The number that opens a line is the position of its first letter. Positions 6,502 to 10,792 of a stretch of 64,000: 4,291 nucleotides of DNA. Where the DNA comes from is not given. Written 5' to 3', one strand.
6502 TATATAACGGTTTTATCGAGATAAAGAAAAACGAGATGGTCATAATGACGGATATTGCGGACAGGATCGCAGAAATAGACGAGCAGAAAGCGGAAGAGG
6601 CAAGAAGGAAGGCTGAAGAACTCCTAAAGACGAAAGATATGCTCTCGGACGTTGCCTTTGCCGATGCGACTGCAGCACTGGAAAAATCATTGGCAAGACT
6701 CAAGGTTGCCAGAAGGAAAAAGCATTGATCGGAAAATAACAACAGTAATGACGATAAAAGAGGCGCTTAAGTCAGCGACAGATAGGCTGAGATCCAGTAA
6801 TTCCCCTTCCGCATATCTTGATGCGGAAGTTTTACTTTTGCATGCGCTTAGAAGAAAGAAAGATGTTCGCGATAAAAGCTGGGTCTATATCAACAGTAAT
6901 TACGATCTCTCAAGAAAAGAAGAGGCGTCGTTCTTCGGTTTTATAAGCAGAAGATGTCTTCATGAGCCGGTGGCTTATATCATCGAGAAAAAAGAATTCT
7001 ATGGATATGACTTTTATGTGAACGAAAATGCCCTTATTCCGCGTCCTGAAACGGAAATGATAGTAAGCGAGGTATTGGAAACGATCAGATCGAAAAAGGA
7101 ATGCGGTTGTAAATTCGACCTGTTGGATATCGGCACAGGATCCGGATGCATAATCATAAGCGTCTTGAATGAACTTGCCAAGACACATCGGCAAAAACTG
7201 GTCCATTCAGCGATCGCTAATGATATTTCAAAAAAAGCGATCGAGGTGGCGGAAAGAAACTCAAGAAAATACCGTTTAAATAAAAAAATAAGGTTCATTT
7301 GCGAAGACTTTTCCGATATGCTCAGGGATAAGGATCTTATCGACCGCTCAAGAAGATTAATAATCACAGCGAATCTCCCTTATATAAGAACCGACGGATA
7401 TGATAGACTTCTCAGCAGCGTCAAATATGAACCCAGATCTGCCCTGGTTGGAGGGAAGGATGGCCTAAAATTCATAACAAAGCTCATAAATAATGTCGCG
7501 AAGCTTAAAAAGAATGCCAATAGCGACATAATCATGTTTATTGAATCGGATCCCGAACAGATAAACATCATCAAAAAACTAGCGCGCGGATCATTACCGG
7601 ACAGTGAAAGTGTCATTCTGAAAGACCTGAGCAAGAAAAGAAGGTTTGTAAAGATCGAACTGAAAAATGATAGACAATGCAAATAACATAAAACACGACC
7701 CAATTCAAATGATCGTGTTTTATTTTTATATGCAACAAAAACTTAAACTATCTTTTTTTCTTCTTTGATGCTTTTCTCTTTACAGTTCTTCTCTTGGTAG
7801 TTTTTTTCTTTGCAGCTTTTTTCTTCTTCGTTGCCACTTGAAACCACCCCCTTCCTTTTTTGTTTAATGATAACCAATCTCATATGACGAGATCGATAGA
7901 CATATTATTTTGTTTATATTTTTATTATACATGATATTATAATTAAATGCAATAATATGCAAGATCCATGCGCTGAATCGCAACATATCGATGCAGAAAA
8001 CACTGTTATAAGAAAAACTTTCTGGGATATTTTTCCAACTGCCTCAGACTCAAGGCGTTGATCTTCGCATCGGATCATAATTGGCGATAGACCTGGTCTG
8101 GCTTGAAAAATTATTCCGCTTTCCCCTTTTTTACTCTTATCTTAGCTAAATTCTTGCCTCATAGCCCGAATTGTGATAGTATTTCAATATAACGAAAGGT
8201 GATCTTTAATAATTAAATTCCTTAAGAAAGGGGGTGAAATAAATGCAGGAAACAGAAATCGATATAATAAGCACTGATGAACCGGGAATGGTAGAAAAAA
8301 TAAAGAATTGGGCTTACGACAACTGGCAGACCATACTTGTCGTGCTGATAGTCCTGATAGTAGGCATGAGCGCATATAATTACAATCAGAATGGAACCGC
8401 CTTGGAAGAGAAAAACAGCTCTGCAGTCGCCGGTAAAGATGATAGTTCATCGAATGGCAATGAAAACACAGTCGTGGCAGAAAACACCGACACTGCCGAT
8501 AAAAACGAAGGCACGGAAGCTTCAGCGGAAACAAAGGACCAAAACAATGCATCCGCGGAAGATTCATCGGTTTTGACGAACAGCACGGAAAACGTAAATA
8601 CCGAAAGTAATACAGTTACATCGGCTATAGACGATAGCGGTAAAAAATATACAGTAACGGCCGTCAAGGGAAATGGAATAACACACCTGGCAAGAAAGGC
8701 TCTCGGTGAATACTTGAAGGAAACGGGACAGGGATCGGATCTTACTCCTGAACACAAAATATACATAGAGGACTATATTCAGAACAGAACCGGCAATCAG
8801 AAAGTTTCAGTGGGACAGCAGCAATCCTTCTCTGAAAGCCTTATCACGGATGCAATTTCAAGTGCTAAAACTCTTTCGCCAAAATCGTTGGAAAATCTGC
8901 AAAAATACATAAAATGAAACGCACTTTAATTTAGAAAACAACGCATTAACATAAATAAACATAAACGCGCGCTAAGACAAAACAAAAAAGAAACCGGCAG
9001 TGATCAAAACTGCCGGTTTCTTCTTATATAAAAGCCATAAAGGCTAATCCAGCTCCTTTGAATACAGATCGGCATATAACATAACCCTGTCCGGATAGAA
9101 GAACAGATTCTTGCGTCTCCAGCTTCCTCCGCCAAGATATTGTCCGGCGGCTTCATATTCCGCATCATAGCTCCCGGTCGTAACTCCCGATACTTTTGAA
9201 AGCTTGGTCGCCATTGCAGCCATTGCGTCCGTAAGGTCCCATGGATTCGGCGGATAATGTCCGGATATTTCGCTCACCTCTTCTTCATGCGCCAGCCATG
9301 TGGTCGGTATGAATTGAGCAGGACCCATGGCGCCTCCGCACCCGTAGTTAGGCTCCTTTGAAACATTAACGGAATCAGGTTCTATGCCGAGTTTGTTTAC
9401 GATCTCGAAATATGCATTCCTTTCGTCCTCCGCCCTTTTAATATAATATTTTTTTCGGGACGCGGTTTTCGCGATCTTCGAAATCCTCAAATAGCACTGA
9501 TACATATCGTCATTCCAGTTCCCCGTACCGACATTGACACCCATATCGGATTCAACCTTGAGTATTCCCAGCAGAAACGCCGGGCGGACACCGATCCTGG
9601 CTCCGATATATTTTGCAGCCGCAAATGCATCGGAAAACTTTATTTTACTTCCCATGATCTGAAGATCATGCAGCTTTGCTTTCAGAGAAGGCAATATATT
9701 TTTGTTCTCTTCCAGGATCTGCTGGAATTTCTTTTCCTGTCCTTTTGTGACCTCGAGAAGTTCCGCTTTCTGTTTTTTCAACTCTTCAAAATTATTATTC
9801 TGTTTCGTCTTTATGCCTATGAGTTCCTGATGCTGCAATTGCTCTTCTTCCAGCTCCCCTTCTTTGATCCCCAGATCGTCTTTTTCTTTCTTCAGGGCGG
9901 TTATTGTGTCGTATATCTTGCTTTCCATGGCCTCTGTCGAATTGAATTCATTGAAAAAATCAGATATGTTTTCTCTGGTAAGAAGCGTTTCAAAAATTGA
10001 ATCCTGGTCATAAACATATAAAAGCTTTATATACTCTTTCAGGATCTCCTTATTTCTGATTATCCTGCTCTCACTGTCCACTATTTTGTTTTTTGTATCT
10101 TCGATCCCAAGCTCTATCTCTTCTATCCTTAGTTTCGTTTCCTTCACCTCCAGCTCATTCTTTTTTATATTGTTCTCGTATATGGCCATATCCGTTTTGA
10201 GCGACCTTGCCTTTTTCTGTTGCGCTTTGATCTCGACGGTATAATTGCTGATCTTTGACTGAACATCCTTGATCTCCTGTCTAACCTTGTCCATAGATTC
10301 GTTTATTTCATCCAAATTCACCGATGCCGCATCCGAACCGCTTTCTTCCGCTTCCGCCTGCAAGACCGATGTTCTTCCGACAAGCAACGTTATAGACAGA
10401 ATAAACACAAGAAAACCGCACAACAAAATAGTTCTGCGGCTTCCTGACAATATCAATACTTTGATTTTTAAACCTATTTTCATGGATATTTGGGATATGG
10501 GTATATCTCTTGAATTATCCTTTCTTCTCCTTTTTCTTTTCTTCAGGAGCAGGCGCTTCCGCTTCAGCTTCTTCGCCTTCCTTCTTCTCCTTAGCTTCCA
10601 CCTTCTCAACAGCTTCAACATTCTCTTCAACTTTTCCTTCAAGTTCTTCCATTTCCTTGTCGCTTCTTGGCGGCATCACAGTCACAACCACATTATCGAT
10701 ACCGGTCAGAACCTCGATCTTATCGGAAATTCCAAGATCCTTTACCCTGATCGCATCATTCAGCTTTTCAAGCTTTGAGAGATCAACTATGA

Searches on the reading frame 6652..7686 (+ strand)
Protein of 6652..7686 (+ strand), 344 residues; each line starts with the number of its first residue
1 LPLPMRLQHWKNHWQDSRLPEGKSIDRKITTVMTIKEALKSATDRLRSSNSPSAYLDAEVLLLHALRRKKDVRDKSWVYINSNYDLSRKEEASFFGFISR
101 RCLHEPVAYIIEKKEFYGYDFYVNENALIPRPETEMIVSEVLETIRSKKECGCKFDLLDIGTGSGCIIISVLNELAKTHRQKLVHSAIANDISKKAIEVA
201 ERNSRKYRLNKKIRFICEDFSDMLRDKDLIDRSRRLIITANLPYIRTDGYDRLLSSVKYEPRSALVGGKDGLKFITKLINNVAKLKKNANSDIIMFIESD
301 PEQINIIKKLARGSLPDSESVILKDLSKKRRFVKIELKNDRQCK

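Call 74: search_protein_families(library=pfam, proteins=[window:6652-7686:+], max_evalue=0.001)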
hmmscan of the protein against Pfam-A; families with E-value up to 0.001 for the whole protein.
window:6652-7686:+ (344 aa): 5 families
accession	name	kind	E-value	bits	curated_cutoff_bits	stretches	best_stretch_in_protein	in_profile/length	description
PF17827.6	PrmC_N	-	4.1e-15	56.5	23.4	1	37-111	1-70/71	PrmC N-terminal domain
PF13649.12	Methyltransf_25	-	1e-05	26.5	27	1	158-255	2-87/97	Methyltransferase domain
PF13847.12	Methyltransf_31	-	2.1e-05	24.7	27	1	157-224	7-67/145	Methyltransferase domain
PF12847.13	Methyltransf_18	-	0.00028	21.4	27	1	157-228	18-82/151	Methyltransferase domain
PF01170.24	UPF0020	-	0.00029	21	22.3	1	171-245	65-132/197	RMKL-like, methyltransferase domain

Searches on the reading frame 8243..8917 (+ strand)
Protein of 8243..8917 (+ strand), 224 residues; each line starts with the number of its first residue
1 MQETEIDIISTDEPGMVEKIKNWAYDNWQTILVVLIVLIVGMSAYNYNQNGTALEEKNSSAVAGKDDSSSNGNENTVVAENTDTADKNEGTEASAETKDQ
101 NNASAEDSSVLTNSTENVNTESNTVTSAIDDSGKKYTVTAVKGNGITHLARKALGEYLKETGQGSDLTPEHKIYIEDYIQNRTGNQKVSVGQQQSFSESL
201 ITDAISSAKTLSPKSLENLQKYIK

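Call 45: search_protein_families(library=pfam, proteins=[window:8243-8917:+], max_evalue=0.01)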
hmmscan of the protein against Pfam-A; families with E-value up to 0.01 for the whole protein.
window:8243-8917:+ (224 aa): 1 family
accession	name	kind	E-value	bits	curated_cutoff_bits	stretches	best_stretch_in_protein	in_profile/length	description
PF12685.13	SpoIIIAH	-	0.0069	16.8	30.6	1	30-125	3-83/191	SpoIIIAH-like protein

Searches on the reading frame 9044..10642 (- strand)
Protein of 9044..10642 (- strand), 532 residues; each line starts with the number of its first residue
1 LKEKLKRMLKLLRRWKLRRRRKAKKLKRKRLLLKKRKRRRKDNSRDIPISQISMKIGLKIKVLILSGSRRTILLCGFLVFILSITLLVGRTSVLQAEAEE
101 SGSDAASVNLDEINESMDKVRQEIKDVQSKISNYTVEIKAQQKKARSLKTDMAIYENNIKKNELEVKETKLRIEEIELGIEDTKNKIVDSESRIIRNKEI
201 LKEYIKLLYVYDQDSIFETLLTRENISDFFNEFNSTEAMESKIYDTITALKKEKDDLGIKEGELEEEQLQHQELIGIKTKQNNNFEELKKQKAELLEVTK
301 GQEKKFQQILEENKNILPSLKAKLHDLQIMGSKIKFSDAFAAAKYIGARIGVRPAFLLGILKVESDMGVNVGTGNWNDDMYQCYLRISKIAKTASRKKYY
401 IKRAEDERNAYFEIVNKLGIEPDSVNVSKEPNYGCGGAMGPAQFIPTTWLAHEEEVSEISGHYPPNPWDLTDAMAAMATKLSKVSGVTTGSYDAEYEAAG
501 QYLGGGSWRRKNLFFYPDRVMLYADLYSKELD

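Call 45: search_protein_families(library=pfam, proteins=[window:9044-10642:-], max_evalue=0.01)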
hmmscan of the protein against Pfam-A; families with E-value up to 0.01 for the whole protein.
window:9044-10642:- (532 aa): 2 families
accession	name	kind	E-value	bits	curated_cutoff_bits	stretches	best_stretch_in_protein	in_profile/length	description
PF13406.11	SLT_2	-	1.6e-08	34.5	24.3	1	311-483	45-198/292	Transglycosylase SLT domain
PF19220.6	Rod_CreS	-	0.0006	19.4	100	1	110-202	15-109/359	Crescentin, rod domain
